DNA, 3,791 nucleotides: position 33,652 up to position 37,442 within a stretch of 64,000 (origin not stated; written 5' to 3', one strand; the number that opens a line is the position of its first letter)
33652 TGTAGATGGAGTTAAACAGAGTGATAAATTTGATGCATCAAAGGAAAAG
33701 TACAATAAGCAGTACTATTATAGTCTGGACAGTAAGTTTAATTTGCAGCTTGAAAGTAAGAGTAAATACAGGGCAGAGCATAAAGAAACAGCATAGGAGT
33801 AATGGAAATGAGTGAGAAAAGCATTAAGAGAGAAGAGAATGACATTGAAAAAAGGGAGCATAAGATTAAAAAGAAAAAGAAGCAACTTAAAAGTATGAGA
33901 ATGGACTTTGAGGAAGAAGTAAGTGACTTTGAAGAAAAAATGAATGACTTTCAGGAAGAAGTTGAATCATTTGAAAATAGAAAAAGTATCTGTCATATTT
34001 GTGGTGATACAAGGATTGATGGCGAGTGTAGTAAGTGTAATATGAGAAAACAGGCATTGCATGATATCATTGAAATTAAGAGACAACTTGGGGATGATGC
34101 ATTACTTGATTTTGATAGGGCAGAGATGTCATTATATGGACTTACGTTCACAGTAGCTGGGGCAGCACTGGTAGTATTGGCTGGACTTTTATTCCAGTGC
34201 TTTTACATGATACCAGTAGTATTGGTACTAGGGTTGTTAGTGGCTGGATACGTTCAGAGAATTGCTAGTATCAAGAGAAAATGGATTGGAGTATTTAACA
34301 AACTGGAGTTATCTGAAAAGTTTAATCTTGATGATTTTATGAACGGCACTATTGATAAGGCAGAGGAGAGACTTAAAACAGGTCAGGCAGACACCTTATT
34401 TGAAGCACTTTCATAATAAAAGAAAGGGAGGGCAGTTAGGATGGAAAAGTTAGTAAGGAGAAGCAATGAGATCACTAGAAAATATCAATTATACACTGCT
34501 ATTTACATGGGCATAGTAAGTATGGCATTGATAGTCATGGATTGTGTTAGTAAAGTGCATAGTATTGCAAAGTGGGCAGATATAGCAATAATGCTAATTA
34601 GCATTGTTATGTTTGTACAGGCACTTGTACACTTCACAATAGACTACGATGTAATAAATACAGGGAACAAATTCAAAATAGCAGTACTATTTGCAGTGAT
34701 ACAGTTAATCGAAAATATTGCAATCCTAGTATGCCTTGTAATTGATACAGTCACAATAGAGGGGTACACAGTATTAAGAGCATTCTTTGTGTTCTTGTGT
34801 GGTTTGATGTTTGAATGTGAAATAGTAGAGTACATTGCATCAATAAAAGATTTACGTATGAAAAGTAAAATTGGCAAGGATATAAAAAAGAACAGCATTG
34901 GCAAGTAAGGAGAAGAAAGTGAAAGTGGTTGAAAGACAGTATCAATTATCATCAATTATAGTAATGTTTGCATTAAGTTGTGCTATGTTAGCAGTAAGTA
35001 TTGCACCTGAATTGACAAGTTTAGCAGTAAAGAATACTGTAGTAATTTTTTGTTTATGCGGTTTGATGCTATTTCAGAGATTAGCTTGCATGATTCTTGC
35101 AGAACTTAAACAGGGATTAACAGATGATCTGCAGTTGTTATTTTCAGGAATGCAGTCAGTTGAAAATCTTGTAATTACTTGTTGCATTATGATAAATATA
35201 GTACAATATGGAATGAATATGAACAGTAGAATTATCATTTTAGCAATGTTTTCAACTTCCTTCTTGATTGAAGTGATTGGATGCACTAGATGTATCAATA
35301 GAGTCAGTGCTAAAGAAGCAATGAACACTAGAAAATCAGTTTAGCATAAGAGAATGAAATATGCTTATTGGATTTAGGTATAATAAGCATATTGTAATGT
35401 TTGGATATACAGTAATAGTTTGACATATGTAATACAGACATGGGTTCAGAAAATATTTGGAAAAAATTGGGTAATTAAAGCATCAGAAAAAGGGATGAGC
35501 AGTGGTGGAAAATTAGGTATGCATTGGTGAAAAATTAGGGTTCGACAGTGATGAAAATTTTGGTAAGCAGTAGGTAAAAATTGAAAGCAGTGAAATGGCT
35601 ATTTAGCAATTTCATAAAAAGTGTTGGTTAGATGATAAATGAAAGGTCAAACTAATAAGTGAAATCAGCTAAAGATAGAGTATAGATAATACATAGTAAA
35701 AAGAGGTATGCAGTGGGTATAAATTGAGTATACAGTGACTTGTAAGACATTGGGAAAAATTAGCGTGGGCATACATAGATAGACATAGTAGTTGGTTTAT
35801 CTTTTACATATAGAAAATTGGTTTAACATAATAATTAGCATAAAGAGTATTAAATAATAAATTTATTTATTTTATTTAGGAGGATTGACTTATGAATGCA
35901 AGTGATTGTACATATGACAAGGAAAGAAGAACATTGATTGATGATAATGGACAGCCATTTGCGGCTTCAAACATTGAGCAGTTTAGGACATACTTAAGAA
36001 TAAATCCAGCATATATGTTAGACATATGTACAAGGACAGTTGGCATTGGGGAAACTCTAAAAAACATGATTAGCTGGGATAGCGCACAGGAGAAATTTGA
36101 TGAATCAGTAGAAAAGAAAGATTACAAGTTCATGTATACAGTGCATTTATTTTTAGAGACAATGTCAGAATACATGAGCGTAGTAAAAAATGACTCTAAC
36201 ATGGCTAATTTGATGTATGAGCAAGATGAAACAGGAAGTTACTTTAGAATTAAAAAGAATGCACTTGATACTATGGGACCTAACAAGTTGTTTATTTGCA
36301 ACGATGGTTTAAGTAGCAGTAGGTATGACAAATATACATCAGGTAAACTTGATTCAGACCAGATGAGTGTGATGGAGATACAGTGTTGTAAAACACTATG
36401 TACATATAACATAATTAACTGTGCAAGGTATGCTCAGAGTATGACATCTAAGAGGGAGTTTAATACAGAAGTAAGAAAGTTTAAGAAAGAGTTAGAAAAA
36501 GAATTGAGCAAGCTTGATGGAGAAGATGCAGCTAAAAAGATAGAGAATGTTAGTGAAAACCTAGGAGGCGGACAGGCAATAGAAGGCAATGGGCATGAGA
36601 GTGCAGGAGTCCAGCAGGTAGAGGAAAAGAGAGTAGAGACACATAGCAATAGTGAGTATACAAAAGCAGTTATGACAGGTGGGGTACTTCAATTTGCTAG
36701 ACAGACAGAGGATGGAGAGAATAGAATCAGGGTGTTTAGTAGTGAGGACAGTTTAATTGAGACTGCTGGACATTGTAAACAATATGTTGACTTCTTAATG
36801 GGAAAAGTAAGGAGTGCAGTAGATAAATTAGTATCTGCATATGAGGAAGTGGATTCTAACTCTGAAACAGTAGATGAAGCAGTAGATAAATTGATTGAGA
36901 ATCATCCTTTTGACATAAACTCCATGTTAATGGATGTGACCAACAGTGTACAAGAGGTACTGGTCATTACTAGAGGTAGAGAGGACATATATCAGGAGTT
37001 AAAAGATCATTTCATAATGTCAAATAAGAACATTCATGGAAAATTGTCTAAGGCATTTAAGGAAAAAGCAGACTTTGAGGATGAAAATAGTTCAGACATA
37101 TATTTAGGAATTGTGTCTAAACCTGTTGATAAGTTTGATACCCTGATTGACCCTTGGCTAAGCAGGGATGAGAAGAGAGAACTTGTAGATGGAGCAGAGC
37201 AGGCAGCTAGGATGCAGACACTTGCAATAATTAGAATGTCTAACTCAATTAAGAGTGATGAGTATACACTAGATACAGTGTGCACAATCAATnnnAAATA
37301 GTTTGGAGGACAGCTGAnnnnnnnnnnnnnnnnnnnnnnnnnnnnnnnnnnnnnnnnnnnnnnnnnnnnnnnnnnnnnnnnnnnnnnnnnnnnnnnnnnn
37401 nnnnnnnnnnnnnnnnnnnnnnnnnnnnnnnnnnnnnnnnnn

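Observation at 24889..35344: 10-kb island of about 20 small membrane, coiled-coil and zinc-ribbon proteins including an SPFH/flotillin-like protein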

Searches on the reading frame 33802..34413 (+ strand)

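Call 7: search_protein_families(library=pfam, max_evalue=0.1, proteins=[window:33802-34413:+])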
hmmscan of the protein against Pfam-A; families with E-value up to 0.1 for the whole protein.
window:33802-34413:+ (204 aa): 2 families
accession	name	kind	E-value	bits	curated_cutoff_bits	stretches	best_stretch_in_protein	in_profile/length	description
PF09365.15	DUF2461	-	0.023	15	22.8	1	23-71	19-67/208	Conserved hypothetical protein (DUF2461)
PF01061.29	ABC2_membrane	-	0.097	12.6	26.9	0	110-165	139-193/211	ABC-2 type transporter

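Call 13: search_protein_families(library=phrogs, max_evalue=0.01, proteins=[window:33802-34413:+])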
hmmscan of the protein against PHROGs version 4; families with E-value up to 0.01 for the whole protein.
window:33802-34413:+ (204 aa): 0 families

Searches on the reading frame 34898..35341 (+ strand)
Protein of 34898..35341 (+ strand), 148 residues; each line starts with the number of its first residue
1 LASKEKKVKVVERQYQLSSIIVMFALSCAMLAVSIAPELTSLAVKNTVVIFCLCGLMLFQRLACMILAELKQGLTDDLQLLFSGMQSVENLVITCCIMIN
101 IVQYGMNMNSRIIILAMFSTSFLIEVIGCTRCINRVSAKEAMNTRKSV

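Call 7: search_protein_families(library=pfam, max_evalue=0.1, proteins=[window:34898-35341:+])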
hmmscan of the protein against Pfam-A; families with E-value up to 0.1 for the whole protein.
window:34898-35341:+ (148 aa): 2 families
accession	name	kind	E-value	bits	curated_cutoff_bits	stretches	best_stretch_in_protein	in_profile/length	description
PF25743.1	VG27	-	0.044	13.6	27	1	50-115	118-178/287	Ictalurid herpesvirus 1 ORF27 protein family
PF19529.4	DUF6057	-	0.069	12.5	29.8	1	12-105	117-215/569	Family of unknown function (DUF6057)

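Call 13: search_protein_families(library=phrogs, max_evalue=0.01, proteins=[window:34898-35341:+])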
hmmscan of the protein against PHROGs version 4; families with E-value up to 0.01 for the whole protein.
window:34898-35341:+ (148 aa): 0 families

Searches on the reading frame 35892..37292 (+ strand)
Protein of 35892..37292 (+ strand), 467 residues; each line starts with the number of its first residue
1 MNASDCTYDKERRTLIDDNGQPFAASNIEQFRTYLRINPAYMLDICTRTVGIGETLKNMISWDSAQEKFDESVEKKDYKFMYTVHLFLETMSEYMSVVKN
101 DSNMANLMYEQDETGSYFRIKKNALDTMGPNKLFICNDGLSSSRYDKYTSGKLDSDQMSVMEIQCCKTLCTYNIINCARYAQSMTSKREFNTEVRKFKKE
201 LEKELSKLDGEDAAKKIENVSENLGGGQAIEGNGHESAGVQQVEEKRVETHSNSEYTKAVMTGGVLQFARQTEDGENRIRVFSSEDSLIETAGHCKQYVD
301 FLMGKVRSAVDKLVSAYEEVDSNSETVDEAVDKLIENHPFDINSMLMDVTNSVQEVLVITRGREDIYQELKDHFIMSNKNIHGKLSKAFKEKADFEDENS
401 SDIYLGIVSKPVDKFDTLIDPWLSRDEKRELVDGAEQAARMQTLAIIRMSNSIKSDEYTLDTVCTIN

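Call 9: search_protein_families(library=pfam, max_evalue=0.001, proteins=[window:35892-37292:+])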
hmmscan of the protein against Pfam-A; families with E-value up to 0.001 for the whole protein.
window:35892-37292:+ (467 aa): 0 families

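Call 17: search_protein_families(library=phrogs, max_evalue=0.001, proteins=[window:35892-37292:+])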
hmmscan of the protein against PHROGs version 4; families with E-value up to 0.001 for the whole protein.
window:35892-37292:+ (467 aa): 0 families

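Call 30: find_related_loci(query=window:35892-37292:+, collection=viral_contigs, flank=10000)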
Query window:35892-37292:+ (467 aa) in viral_contigs; peptide patterns used: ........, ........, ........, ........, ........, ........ (x = any residue, [..] = any of these).
3 stretches matched a pattern, but none encodes a relative of the query by tblastn (E <= 1e-3).

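Call 79: find_homologous_proteins(query=window:35892-37292:+, max_evalue=0.001)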
Query window:35892-37292:+ (467 aa): 31 proteins with E <= 0.001 among 4948 candidates.
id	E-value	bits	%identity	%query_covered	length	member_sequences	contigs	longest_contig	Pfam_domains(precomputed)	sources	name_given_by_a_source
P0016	0.0e+0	1037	100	100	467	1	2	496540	-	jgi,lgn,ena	-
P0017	0.0e+0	1023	99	100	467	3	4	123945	-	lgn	-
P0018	0.0e+0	1009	97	100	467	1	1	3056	-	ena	-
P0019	9.6e-296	998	96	100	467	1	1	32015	-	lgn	-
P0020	6.9e-295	996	95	100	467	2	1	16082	-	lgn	-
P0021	1.0e-294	995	96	100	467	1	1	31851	-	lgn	-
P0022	3.2e-294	993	95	100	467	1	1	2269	-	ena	-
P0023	1.0e-293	992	95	100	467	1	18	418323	-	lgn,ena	-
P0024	2.7e-293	990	95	100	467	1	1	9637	-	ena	-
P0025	3.5e-293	990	95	100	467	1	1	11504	-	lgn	-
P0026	5.1e-293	989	95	100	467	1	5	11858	-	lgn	-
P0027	8.3e-293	989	95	100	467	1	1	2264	-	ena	-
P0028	8.5e-293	989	94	100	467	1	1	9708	-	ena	-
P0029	1.6e-292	988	94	100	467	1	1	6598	-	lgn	-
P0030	4.5e-292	986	95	100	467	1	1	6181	-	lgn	-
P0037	1.2e-289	978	94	100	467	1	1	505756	-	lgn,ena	-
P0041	1.8e-259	879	84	100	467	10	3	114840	-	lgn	-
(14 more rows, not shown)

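Call 80: find_encoding_contigs(protein=P0041, flank=10000, max_places=3)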
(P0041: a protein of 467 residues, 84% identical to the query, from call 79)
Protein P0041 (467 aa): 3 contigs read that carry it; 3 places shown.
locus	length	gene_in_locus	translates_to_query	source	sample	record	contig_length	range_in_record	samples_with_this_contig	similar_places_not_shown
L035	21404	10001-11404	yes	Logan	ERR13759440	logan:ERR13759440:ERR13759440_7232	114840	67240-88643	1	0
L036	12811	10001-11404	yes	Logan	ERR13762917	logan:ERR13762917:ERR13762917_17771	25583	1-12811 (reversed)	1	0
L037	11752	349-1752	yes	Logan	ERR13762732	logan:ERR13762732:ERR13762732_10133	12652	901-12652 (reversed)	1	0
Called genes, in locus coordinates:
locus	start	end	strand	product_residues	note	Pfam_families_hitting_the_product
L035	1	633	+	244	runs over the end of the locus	-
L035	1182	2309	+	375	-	-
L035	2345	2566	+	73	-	-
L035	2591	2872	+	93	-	-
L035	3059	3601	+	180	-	-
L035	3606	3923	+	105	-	-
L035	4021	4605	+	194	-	-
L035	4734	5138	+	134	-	-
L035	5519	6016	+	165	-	-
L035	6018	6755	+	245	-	-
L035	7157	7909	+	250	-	-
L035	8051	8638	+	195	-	-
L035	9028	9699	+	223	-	-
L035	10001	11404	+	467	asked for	-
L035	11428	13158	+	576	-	-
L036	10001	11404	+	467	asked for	-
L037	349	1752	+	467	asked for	-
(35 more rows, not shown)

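Call 81: find_encoding_contigs(protein=P0037, flank=10000, max_places=3)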
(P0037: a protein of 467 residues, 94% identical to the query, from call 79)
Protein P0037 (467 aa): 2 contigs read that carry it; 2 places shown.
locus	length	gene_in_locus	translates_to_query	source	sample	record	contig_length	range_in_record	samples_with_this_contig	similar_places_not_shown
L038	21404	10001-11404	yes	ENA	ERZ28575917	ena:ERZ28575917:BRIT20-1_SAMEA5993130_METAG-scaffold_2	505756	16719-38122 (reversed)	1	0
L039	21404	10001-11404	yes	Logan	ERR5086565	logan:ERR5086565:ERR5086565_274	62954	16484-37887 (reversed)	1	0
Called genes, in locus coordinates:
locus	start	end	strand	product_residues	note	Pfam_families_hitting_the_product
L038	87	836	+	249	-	-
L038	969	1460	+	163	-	-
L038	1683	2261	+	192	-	-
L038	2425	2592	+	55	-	-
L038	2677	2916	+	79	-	-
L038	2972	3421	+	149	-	-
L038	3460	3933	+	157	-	-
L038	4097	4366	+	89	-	-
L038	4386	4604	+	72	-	-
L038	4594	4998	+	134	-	PF13451:zf_Tbcl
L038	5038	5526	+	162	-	-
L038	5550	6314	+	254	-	-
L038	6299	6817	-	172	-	-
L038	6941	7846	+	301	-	PF01145:Band_7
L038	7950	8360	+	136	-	-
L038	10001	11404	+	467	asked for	-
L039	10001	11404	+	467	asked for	-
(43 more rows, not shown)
